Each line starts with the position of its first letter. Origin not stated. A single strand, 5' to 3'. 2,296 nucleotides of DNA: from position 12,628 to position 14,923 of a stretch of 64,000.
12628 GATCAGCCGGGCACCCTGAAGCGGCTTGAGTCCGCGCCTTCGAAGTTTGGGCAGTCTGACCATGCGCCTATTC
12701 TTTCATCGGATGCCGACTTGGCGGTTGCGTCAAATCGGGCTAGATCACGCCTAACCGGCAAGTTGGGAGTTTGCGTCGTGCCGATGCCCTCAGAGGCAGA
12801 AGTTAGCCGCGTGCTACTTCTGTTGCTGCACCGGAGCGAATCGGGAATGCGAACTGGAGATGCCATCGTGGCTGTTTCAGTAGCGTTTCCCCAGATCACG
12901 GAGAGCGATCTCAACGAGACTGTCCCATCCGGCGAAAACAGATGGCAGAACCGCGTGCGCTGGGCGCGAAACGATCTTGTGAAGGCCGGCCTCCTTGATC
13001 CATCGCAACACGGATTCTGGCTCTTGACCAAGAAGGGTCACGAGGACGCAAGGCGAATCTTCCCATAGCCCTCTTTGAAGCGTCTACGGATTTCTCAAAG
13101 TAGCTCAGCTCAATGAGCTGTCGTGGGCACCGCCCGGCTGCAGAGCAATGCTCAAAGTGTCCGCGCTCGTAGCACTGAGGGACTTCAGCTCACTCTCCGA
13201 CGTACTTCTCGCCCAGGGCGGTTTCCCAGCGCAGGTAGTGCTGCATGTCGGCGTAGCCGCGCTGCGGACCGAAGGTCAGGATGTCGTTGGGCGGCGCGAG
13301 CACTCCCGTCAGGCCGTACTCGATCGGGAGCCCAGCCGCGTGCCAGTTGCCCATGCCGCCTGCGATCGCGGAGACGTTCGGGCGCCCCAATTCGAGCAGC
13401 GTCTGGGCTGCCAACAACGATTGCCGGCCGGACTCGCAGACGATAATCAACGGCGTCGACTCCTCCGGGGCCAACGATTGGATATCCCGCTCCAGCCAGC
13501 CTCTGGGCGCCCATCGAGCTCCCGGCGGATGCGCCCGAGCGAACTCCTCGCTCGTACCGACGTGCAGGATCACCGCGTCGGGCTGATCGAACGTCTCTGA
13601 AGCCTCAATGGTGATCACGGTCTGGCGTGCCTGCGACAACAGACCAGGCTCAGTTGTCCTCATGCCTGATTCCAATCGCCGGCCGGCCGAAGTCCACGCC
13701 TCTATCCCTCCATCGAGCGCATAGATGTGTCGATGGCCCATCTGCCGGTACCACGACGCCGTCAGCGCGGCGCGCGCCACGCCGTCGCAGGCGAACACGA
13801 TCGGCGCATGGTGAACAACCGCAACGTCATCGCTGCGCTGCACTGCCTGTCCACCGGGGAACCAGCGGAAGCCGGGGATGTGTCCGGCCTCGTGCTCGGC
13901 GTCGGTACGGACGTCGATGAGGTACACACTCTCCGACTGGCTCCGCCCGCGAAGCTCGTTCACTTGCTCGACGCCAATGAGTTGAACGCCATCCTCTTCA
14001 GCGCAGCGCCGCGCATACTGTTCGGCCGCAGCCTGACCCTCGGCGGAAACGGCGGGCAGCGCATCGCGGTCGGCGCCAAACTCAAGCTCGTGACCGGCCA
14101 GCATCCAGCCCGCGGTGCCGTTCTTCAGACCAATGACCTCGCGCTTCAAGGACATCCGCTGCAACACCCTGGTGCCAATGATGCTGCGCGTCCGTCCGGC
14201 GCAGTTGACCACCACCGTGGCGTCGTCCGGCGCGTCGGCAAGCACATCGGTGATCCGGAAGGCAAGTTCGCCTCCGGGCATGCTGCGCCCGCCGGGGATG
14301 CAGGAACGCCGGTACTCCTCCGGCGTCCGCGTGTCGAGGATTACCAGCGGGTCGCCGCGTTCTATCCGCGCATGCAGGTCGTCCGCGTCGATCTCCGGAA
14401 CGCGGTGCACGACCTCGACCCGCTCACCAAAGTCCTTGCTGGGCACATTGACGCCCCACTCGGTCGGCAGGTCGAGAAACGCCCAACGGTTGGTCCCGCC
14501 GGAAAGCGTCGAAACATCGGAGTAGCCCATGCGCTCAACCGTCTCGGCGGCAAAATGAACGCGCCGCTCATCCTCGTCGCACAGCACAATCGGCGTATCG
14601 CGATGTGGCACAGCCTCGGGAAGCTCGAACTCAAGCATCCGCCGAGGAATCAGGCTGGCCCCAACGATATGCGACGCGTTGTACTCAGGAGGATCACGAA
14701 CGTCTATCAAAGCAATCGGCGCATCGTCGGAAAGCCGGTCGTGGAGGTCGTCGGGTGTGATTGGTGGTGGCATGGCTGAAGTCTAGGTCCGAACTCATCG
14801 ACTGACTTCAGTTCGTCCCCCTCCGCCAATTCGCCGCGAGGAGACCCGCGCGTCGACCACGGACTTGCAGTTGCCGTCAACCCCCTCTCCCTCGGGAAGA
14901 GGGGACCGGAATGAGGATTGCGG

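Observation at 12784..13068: Orphan Mrr_N winged-helix protein without a nuclease domain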

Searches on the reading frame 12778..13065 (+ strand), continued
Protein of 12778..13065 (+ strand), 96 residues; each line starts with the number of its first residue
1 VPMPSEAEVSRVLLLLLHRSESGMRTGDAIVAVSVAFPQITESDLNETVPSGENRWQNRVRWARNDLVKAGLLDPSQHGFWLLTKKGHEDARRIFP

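Call 51: find_related_loci(query=A6, collection=metagenome_contigs, flank=4000)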
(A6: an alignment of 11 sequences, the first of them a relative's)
Query A6 (423 aa) in metagenome_contigs; peptide patterns used: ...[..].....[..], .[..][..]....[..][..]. (x = any residue, [..] = any of these).
294 stretches matched a pattern; 86 encode a relative of the query (tblastn E <= 1e-3); the best 80 are kept; 80 distinct loci.
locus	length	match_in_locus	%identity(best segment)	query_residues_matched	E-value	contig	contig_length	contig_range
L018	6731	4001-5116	43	1-391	2e-81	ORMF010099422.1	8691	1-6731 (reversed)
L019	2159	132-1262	41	1-394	2e-76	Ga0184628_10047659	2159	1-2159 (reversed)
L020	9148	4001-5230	33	1-404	5e-53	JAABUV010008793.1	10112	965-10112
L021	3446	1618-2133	36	141-317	7e-35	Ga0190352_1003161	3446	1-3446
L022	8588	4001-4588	33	113-317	1e-33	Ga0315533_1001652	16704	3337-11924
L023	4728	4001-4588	34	113-317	1e-33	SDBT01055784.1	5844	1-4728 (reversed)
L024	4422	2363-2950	33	113-317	1e-33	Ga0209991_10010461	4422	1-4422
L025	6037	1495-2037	36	113-302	3e-33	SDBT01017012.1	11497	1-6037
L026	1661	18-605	33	112-317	1e-33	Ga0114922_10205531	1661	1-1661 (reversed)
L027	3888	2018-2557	34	133-317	6e-33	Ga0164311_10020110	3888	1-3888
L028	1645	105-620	33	141-317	5e-33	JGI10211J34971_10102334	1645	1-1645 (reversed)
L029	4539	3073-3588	34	141-317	5e-32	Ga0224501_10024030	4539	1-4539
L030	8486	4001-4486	40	137-302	9e-32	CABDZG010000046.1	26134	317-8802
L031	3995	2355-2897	32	132-317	3e-31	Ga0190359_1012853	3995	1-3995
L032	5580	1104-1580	37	125-282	4e-30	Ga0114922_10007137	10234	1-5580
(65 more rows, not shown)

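Call 61: search_protein_families(library=pfam, proteins=[L009:5445-5822:+, L008:1919-2893:-, L009:511-1467:+, L001:6246-7253:-], max_evalue=0.1)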
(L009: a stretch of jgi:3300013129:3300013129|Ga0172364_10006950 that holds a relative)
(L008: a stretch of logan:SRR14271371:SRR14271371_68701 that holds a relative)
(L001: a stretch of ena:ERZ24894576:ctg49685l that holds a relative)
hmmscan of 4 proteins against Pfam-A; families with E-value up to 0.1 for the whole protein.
L009:5445-5822:+ (126 aa): 1 family
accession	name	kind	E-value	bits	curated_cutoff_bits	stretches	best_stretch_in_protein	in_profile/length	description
PF23819.1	DUF7189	-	0.097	13.4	27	0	97-117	48-68/68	Family of unknown function (DUF7189)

L008:1919-2893:- (324 aa): 0 families

L009:511-1467:+ (319 aa): 4 families
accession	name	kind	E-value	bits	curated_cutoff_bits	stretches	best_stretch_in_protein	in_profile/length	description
PF02945.21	Endonuclease_7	-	0.0028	18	23.6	1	173-234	11-66/82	Recombination endonuclease VII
PF01485.27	IBR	-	0.0037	17.8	24.3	0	33-63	20-49/65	IBR domain, a half RING-finger domain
PF12898.13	Stc1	-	0.046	14.7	24.8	1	101-139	46-83/84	Stc1 domain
PF13248.11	Zn_ribbon_3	-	0.064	13.2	27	0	56-65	17-26/26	zinc-ribbon domain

L001:6246-7253:- (336 aa): 4 families
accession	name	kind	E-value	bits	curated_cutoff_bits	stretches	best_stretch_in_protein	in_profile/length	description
PF15188.11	CCDC-167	-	0.0014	19.3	27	1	77-139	6-67/84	Coiled-coil domain-containing protein 167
PF06810.17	Phage_scaffold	-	0.053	13.9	35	0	71-156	30-122/170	Phage capsid assembly scaffolding protein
PF00804.31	Syntaxin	-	0.053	13.8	26.7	1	77-148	18-85/157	Syntaxin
PF02082.26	Rrf2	-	0.084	13.5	30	0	31-94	61-120/132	Iron-dependent Transcriptional regulator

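Call 68: find_homologous_proteins(query=A6, max_evalue=1e-10)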
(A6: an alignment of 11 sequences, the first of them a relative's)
Query A6 (11 sequences) (423 aa, profile of the alignment): 25 proteins with E <= 1e-10 among 8000 candidates.
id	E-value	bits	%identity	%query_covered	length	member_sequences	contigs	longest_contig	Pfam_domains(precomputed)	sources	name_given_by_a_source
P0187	5.9e-180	617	100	100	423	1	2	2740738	PF09254.19,PF14338.13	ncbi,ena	-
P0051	2.5e-174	598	75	100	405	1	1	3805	PF14338.13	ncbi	-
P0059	1.4e-161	556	50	97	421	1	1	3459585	PF09254.19,PF14338.13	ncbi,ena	-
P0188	8.0e-159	547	45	93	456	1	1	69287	PF14338.13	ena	-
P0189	1.2e-158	547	44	98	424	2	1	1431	PF14338.13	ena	-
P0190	2.1e-157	543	44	97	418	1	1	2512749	PF09254.19,PF14338.13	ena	-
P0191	6.6e-157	541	43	97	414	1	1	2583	PF14338.13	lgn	-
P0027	6.8e-157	541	39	93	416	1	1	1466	PF14338.13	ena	-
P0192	5.2e-156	538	45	93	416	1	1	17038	PF09254.19,PF14338.13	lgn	-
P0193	2.5e-153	529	51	93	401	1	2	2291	PF09254.19,PF14338.13,PF04471.19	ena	-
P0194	2.2e-149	516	50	97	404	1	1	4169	PF09254.19,PF14338.13,PF04471.19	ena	-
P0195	1.4e-148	514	41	97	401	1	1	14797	PF09254.19,PF14338.13,PF09518.17,PF04471.19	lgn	-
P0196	1.8e-147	510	53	93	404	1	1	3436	PF14338.13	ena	-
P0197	3.9e-147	509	49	96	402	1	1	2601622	PF14338.13,PF04471.19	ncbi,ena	-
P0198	5.3e-143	495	46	92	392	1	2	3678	PF09254.19,PF14338.13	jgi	jgi:hypothetical protein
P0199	5.9e-135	469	43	82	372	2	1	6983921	PF14338.13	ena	-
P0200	8.0e-134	465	41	86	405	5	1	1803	PF14338.13,PF04471.19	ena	-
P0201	8.1e-116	406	42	87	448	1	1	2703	PF09254.19,PF14338.13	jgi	jgi:hypothetical protein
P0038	3.5e-99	351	45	65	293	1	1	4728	PF14338.13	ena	-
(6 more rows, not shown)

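Call 69: find_encoding_contigs(protein=P0059, flank=5000, max_places=2)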
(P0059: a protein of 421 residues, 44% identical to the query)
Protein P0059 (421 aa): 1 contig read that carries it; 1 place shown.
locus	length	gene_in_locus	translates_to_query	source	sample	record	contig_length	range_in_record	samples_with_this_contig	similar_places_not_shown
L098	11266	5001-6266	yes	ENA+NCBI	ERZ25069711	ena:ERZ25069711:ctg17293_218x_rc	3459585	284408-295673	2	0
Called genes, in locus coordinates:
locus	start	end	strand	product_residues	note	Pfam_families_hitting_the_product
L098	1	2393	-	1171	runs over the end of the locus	PF17757:UvrB_inter, PF02559:CarD_TRCF_RID, PF00270:DEAD, PF04851:ResIII, PF00271:Helicase_C, PF03461:TRCF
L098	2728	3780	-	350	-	-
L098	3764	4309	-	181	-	PF01195:Pept_tRNA_hydro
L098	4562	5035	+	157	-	PF14338:Mrr_N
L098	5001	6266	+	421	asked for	PF14338:Mrr_N, PF09254:FokI_cleav_dom (weak)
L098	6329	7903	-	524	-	PF00581:Rhodanese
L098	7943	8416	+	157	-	-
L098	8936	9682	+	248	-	-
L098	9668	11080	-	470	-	PF13380:CoA_binding_2, PF02629:CoA_binding (weak), PF13607:Succ_CoA_lig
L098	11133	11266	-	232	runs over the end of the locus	PF13549:ATP-grasp_5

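Call 70: find_encoding_contigs(protein=P0190, flank=5000, max_places=2)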
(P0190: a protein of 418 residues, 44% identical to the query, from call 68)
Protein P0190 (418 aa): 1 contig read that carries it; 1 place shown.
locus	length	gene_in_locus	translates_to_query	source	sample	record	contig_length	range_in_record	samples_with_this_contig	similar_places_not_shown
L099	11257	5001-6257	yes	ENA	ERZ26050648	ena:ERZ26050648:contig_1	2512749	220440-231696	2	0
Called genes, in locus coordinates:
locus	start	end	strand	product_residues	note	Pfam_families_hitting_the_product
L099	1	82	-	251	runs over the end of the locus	PF06271:RDD, PF09851:SHOCT (weak)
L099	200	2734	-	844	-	PF02515:CoA_transf_3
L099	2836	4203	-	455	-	PF02661:Fic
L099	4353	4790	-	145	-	PF01152:Bac_globin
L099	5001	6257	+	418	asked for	PF14338:Mrr_N, PF09254:FokI_cleav_dom (weak)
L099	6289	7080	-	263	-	PF00005:ABC_tran, PF02463:SMC_N, PF13175:AAA_15 (faint), PF13304:AAA_21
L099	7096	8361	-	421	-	PF00528:BPD_transp_1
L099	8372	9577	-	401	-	PF00528:BPD_transp_1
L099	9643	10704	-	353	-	PF00497:SBP_bac_3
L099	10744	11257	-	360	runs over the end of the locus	PF00497:SBP_bac_3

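Call 71: find_encoding_contigs(protein=P0197, flank=5000, max_places=2)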
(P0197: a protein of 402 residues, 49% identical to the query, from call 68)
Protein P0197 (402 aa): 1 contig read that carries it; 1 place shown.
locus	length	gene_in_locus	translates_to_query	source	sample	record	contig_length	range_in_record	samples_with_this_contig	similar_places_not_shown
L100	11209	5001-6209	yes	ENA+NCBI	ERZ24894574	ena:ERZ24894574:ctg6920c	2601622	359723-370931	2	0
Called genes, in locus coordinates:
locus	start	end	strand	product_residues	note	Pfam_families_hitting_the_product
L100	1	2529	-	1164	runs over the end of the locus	PF17757:UvrB_inter, PF02559:CarD_TRCF_RID, PF00270:DEAD, PF04851:ResIII, PF00271:Helicase_C, PF03461:TRCF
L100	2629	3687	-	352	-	PF14932:HAUS-augmin3 (weak)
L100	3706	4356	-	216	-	PF01195:Pept_tRNA_hydro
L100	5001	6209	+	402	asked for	PF14338:Mrr_N, PF04471:Mrr_cat (weak)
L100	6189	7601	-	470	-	PF13380:CoA_binding_2, PF02629:CoA_binding (weak), PF13607:Succ_CoA_lig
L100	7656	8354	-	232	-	PF13549:ATP-grasp_5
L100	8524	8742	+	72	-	PF12728:HTH_17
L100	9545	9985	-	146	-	-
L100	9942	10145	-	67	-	-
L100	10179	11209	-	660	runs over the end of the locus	PF16177:ACAS_N, PF00501:AMP-binding, PF13193:AMP-binding_C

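Call 77: search_protein_families(library=phrogs, proteins=[window:12778-13065:+], max_evalue=0.01)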
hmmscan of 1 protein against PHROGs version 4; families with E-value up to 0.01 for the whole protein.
window:12778-13065:+ (96 aa): 0 families

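Call 88: find_encoding_contigs(protein=P0153, flank=4000, max_places=2)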
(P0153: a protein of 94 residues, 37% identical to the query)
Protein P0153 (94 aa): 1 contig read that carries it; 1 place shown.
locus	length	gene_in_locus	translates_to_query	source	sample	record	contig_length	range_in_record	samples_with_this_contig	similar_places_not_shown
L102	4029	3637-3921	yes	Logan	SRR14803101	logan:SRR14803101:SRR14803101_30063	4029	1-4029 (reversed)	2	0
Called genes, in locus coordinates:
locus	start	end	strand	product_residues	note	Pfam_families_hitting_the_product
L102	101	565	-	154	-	-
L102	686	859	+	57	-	-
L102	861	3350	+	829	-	PF02384:N6_Mtase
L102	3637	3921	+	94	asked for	PF14338:Mrr_N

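Call 89: find_encoding_contigs(protein=P0172, flank=5000, max_places=2)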
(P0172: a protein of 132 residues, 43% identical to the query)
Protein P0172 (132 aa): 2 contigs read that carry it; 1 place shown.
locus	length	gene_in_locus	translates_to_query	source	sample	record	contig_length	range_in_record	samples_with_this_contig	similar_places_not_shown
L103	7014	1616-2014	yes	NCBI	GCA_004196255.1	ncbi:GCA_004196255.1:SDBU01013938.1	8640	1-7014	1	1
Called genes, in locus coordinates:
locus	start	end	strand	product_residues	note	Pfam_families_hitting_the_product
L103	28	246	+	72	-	-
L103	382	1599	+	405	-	PF01960:ArgJ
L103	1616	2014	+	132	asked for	PF14338:Mrr_N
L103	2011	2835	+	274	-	PF00696:AA_kinase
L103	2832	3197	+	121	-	-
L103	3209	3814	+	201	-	-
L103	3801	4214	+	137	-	PF01850:PIN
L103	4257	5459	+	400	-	PF00202:Aminotran_3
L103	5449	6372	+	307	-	-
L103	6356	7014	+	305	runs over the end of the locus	-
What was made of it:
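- Another domain-only Mrr_N gene sits inside an argJ-argB operon (L103, call 89).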

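Call 97: predict_structure(alignment_id=A6)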
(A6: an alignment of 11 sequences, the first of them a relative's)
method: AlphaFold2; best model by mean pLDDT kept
length: 423 residues; sequences in the alignment: 11
mean_pLDDT: 80.5   pTM: 0.57
mean pLDDT of the five models: 80.5, 79.2, 78.6, 77.9, 77.6
residues with pLDDT >= 90: 202; 70-90: 135; 50-70: 32; < 50: 54
segments of 3 or more residues with pLDDT < 50: 97-119, 394-423
pLDDT, mean of each block of 10 residues (from residue 1): 86 93 91 91 85 89 94 87 92 60 34 41 55 91 91 93 93 79 74 90 65 91 92 93 90 95 95 89 91 92 90 89 75 90 86 92 87 83 85 47 33 36 35
secondary structure, 60 per line:
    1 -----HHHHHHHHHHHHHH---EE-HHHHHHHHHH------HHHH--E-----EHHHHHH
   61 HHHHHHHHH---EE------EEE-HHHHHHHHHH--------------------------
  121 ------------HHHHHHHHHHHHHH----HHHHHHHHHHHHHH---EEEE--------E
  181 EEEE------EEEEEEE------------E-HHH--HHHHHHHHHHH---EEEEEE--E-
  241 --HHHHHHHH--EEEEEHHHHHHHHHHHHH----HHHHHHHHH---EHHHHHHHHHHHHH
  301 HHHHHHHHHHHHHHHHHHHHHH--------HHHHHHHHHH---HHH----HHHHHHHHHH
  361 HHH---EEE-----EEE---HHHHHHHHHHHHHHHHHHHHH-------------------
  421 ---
elements in order: H6-19 H26-35 H42-45 H55-69 E81-83 H85-94 H133-146 H151-164 E168-171 E180-184 E191-197 H217-227 E231-236 H243-250 E253-257 H258-270 H275-283 H288-322 H331-340 H351-363 E367-369 E375-377 H381-401

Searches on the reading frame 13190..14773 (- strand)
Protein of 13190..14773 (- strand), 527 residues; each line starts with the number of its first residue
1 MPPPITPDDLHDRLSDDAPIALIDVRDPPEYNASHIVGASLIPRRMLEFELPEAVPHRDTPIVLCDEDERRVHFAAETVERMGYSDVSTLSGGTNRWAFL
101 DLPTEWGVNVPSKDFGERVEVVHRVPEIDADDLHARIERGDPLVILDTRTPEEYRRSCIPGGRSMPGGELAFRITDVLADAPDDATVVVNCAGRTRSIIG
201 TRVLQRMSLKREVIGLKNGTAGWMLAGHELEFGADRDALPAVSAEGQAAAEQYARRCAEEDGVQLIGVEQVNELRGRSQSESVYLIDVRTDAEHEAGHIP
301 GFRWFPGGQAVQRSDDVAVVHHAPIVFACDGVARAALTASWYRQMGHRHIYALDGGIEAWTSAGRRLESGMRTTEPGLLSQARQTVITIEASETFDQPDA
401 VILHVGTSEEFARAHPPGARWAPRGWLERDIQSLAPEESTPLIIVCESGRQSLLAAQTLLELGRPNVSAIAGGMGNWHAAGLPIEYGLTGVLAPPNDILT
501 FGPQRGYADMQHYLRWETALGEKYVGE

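Call 3: search_protein_families(library=pfam, proteins=[window:13190-14773:-], max_evalue=1)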
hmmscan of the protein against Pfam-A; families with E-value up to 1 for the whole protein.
window:13190-14773:- (527 aa): 1 family
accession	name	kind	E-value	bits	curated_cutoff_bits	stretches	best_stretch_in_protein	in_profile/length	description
PF00581.25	Rhodanese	-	5.2e-60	200.7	22.2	4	6-98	1-100/102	Rhodanese-like domain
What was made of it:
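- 13190..14773 (-): Right boundary of the slot: a 527-aa protein with four rhodanese domains, convergent with the gene. It is a flanking gene, not part of the element. Pfam Rhodanese E 5.2e-60, four stretches (call 3).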
